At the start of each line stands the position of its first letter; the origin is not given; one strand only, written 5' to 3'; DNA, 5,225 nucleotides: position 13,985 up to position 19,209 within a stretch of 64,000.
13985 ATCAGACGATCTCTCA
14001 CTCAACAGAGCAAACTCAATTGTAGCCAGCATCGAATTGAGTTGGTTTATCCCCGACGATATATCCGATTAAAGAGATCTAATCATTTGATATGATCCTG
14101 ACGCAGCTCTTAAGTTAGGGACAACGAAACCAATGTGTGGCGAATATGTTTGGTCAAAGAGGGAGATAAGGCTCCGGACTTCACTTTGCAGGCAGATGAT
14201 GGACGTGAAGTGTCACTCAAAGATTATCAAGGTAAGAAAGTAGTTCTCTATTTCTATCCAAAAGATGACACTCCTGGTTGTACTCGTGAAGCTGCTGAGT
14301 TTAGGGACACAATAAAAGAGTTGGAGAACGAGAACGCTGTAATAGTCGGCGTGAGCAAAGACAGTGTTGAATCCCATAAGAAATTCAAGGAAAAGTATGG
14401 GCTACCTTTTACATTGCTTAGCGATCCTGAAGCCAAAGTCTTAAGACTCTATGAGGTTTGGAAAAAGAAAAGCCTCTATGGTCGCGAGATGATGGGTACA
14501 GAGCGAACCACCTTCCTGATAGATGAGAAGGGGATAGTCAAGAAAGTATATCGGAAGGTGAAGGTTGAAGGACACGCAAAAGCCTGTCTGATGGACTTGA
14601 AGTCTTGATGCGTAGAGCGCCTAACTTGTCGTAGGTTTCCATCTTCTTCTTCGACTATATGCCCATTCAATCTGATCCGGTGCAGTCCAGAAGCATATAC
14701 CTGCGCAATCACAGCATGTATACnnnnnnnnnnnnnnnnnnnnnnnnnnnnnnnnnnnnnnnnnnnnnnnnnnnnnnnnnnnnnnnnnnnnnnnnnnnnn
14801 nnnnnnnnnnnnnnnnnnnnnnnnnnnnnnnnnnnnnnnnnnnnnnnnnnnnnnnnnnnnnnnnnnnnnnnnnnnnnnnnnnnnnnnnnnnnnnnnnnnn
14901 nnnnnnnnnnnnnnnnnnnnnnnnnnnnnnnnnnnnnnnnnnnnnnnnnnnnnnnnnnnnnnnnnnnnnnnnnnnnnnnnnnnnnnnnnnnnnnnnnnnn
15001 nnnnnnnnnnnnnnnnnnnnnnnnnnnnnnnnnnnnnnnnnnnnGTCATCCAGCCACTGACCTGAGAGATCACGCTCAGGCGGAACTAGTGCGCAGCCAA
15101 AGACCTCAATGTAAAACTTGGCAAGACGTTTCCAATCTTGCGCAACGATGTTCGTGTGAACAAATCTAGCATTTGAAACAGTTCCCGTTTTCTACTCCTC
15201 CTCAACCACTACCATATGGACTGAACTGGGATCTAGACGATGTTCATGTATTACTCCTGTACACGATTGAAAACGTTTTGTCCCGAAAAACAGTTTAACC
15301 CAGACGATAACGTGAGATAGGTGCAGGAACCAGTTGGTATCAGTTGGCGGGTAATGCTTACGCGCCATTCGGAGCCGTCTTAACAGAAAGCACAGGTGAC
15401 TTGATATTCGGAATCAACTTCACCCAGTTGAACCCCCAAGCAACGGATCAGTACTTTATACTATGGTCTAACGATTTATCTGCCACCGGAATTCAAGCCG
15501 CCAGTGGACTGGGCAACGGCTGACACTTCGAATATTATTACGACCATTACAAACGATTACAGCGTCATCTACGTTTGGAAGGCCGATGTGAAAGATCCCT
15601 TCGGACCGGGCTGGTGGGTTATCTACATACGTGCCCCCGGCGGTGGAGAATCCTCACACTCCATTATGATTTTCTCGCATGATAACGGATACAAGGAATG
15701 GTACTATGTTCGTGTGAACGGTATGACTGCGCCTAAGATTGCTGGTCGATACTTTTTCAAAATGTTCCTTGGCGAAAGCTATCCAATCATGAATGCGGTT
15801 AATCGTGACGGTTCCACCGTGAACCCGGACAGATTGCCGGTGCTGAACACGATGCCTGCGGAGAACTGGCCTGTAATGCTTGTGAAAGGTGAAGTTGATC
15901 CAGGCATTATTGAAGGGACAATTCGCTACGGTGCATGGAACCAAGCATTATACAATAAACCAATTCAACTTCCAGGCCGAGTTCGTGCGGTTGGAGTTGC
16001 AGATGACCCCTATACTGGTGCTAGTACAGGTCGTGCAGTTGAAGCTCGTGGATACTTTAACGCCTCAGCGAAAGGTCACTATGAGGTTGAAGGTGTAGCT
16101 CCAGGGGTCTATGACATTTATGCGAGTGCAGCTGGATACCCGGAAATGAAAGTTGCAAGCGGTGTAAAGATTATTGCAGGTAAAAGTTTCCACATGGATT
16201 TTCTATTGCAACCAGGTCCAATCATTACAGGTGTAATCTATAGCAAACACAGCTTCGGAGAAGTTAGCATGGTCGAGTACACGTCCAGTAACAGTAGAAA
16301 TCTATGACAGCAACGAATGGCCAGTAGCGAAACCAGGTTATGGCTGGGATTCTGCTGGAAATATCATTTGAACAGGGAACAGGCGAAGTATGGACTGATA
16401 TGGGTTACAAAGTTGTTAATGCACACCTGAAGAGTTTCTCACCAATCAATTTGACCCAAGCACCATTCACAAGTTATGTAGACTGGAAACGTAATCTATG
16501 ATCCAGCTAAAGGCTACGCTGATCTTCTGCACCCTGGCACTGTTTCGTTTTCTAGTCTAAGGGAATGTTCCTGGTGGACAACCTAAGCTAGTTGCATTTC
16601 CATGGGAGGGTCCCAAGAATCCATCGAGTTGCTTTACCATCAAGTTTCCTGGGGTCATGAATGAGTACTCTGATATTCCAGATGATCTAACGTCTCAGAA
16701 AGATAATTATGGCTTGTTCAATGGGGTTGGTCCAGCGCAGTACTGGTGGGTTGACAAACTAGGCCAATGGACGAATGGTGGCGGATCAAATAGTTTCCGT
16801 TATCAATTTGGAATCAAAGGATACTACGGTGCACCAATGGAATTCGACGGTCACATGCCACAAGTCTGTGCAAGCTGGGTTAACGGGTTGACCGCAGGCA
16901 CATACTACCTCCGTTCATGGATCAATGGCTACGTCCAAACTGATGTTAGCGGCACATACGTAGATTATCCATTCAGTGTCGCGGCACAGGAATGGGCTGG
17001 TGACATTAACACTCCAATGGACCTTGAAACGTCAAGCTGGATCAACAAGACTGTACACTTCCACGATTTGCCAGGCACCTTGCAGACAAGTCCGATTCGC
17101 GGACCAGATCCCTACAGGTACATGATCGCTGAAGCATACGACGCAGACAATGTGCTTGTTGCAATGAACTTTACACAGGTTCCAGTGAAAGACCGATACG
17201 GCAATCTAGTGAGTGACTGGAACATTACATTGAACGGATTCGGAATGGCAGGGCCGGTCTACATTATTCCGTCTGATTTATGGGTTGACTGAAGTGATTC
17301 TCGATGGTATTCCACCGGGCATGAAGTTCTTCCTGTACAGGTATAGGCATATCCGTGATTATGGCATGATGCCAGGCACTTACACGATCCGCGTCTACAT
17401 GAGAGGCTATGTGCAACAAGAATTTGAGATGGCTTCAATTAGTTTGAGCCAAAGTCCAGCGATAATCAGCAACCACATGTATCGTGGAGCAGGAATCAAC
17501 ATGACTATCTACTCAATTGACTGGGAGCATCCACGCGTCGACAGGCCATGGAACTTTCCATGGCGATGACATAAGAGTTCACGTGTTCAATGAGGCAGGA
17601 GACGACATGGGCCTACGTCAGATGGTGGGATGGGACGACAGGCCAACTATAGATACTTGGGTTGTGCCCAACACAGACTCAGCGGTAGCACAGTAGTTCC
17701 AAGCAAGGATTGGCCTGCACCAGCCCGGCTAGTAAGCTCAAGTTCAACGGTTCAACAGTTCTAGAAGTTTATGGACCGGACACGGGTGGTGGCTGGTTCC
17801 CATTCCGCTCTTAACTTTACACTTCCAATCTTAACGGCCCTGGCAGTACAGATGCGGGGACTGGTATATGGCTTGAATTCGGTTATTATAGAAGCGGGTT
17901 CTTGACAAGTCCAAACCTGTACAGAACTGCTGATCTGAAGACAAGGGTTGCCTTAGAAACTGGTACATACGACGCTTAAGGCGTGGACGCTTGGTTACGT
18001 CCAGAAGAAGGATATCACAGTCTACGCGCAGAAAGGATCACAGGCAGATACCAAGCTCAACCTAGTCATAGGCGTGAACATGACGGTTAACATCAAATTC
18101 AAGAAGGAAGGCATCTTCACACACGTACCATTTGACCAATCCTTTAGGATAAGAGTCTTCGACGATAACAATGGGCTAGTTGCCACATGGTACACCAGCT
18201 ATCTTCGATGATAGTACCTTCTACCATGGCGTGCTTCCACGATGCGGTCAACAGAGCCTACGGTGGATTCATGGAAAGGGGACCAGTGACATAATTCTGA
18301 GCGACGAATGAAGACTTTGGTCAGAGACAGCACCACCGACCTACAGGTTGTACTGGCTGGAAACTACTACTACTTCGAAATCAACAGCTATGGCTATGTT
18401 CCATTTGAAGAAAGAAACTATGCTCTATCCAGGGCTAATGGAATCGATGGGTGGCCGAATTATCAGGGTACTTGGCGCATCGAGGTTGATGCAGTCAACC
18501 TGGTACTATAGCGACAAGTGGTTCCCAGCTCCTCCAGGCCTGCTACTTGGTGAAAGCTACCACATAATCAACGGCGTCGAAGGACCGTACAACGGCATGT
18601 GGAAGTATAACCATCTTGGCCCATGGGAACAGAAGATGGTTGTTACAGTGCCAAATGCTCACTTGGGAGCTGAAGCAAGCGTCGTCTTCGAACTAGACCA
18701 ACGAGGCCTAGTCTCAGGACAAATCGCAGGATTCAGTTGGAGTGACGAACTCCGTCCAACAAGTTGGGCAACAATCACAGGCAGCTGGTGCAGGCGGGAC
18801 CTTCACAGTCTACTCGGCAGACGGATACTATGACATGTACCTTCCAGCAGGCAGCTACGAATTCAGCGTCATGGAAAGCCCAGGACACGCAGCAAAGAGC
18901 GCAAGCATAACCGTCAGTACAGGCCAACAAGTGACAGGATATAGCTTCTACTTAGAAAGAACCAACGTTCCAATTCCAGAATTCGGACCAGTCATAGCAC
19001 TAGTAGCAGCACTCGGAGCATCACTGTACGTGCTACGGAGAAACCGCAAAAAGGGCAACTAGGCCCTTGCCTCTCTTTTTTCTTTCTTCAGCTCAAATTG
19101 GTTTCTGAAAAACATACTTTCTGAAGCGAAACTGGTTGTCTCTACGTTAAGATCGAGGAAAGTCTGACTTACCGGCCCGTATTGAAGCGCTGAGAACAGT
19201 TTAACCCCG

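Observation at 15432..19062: Heavily fragmented giant surface protein ending in a PEF-CTERM-like sorting signal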

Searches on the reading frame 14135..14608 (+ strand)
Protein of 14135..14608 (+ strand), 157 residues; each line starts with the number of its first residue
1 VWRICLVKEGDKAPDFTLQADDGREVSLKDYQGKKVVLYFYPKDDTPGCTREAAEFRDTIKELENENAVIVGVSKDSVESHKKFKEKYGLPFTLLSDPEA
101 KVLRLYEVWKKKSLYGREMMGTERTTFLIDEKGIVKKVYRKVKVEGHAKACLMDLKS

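Call 19: search_protein_families(library=pfam, max_evalue=0.001, proteins=[window:14135-14608:+])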
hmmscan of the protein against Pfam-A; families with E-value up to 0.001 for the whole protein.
window:14135-14608:+ (157 aa): 4 families
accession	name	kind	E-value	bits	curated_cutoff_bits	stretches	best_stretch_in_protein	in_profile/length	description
PF00578.27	AhpC-TSA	-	2.6e-46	157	26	1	10-137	2-123/124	AhpC/TSA family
PF08534.16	Redoxin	-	2e-27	96.3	26.6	1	8-144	1-137/148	Redoxin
PF05988.18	DUF899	-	0.00029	20.9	27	1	16-131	49-177/224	Bacterial protein of unknown function (DUF899)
PF13911.12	AhpC-TSA_2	-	0.00071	20.4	27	1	57-113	3-59/114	AhpC/TSA antioxidant enzyme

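Call 28: find_encoding_contigs(protein=window:14150-14605:+, flank=10000, max_places=6)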
Protein seq(152 aa) (152 aa): 1 contig read that carries it; 1 place shown.
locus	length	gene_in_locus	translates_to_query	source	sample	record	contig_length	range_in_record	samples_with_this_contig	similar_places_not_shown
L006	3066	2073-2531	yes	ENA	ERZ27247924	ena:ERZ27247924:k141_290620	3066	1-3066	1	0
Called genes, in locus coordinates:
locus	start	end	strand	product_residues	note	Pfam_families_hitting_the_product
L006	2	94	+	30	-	?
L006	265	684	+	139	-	-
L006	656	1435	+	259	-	-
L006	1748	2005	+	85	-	-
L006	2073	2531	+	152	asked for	PF00578:AhpC-TSA, PF08534:Redoxin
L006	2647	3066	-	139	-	?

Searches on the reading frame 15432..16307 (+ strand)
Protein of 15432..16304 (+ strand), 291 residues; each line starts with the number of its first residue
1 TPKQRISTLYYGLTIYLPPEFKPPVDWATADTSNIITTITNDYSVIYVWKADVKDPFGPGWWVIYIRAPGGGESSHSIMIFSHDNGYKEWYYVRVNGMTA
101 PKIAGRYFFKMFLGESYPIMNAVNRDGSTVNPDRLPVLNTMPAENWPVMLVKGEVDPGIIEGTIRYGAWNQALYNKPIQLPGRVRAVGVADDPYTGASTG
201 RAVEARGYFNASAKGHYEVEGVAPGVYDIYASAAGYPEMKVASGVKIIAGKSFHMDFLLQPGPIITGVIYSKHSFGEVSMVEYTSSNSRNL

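Call 7: search_protein_families(library=pfam, max_evalue=0.1, proteins=[window:15432-16304:+])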
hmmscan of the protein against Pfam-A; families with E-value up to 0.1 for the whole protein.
window:15432-16304:+ (291 aa): 2 families
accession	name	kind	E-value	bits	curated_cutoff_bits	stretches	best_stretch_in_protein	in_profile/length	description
PF13620.12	CarboxypepD_reg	-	0.00017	22.3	32.3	1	210-259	33-81/82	Carboxypeptidase regulatory-like domain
PF14686.12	fn3_3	-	0.01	16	24.4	1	210-252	30-72/75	Polysaccharide lyase family 4, domain II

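Call 8: search_protein_families(library=ncbifam, max_evalue=0.1, proteins=[window:15432-16304:+])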
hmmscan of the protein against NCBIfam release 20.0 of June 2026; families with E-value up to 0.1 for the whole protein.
window:15432-16304:+ (291 aa): 1 family
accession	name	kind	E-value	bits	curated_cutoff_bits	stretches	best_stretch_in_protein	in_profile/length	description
NF052345.1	S_layer_anammox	exception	0.0027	15.1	1400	1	207-265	1338-1397/1596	Kustd1514 family S-layer glycoprotein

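Call 26: find_encoding_contigs(protein=window:15504-16307:+, flank=10000, max_places=6)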
Protein window:15504-16307:+ (267 aa): no gene with exactly this product is on record in the collection.

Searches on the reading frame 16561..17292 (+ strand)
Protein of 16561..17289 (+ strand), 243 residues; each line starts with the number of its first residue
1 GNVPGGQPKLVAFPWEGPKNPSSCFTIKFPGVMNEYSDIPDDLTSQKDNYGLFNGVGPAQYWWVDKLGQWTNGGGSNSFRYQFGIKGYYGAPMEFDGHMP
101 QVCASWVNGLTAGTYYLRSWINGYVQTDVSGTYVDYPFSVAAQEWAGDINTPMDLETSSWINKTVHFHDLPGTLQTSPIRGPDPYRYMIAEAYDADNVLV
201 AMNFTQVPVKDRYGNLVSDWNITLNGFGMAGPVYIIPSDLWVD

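Call 7: search_protein_families(library=pfam, max_evalue=0.1, proteins=[window:16561-17289:+])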
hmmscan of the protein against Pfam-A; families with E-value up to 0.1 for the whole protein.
window:16561-17289:+ (243 aa): 0 families

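Call 8: search_protein_families(library=ncbifam, max_evalue=0.1, proteins=[window:16561-17289:+])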
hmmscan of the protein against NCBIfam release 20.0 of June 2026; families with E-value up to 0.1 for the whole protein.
window:16561-17289:+ (243 aa): 0 families

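Call 25: find_encoding_contigs(protein=window:16657-17292:+, flank=10000, max_places=6)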
Protein window:16657-17292:+ (211 aa): no gene with exactly this product is on record in the collection.

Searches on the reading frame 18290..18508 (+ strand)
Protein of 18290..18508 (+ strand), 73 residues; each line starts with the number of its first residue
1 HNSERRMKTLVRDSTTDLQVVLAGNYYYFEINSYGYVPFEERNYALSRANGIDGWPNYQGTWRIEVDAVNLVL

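Call 7: search_protein_families(library=pfam, max_evalue=0.1, proteins=[window:18290-18508:+])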
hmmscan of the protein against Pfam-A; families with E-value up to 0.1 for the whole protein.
window:18290-18508:+ (73 aa): 0 families

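Call 8: search_protein_families(library=ncbifam, max_evalue=0.1, proteins=[window:18290-18508:+])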
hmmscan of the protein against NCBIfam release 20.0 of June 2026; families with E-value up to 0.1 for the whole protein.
window:18290-18508:+ (73 aa): 2 families
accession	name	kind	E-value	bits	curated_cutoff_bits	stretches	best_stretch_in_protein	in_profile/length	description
NF009773.0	PRK13270.1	subfamily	0.02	13.4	512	1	6-50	180-223/549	alpha,alpha-trehalase TreF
NF009775.0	PRK13272.1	equivalog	0.061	11.8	941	1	6-50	170-213/558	alpha,alpha-trehalase TreA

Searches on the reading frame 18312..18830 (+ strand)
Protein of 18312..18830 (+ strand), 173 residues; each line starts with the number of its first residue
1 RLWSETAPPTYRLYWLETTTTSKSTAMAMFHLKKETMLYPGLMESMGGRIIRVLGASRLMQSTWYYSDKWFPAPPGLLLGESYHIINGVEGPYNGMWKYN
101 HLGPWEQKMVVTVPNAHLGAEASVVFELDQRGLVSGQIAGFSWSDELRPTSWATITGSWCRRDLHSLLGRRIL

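Call 7: search_protein_families(library=pfam, max_evalue=0.1, proteins=[window:18312-18830:+])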
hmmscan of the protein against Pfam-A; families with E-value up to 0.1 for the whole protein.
window:18312-18830:+ (173 aa): 0 families

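Call 8: search_protein_families(library=ncbifam, max_evalue=0.1, proteins=[window:18312-18830:+])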
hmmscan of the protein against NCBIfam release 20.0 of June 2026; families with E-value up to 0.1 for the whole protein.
window:18312-18830:+ (173 aa): 1 family
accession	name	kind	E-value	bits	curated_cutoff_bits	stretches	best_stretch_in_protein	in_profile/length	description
NF011777.0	PRK15240.1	equivalog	0.015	15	258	1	116-161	57-102/185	resistance to complement killing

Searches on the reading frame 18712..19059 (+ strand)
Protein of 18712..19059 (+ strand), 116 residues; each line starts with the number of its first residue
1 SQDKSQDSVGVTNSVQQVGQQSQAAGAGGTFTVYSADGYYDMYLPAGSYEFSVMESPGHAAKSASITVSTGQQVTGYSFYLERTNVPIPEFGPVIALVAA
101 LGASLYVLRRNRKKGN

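Call 7: search_protein_families(library=pfam, max_evalue=0.1, proteins=[window:18712-19059:+])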
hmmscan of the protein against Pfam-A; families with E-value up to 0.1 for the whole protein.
window:18712-19059:+ (116 aa): 1 family
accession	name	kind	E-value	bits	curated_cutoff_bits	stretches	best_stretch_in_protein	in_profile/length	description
PF13620.12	CarboxypepD_reg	-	0.00076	20.2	32.3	1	30-75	30-76/82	Carboxypeptidase regulatory-like domain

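Call 8: search_protein_families(library=ncbifam, max_evalue=0.1, proteins=[window:18712-19059:+])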
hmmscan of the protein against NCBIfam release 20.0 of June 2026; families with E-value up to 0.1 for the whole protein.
window:18712-19059:+ (116 aa): 3 families
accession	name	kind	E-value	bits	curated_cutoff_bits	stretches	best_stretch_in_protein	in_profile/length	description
TIGR04126.1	PGF_CTERM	domain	7.4e-05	22.3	24.5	1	91-111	8-28/28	PGF-CTERM sorting domain-containing protein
TIGR04216.1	halo_surf_glyco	exception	0.031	12.5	400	1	82-111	755-784/784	HVO_2072 family ArtA-dependent S-layer glycoprotein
NF041335.1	surf_glcprot_Halo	equivalog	0.063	11.3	1100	1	2-111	757-862/862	ArtA-dependent S-layer glycoprotein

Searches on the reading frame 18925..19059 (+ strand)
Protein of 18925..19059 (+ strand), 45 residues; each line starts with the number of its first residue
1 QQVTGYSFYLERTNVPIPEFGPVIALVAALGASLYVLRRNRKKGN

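Call 44: search_protein_families(library=ncbifam, max_evalue=10, proteins=[window:18925-19059:+])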
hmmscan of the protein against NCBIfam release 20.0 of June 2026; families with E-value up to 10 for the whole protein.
seq(45 aa): 7 families
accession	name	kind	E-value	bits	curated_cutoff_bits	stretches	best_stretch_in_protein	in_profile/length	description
TIGR04126.1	PGF_CTERM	domain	1.5e-05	24.6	24.5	1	20-40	8-28/28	PGF-CTERM sorting domain-containing protein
TIGR04216.1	halo_surf_glyco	exception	0.011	14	400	1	13-40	757-784/784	HVO_2072 family ArtA-dependent S-layer glycoprotein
TIGR03024.1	arch_PEF_CTERM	domain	0.028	14.7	23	1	17-41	1-25/25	PEF-CTERM sorting domain-containing protein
NF058571.1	GVDTG_CTERM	domain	0.074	13.4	29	1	24-40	28-44/44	GVDTG sorting domain-containing protein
NF045534.1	small_EYxxD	equivalog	0.075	12.7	29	1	24-44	13-33/37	EYxxD motif small membrane protein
TIGR01167.1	LPXTG_anchor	domain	0.12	13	15.9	1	22-43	14-34/34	LPXTG cell wall anchor domain-containing protein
NF041335.1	surf_glcprot_Halo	equivalog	0.3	9.1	1100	1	11-40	833-862/862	ArtA-dependent S-layer glycoprotein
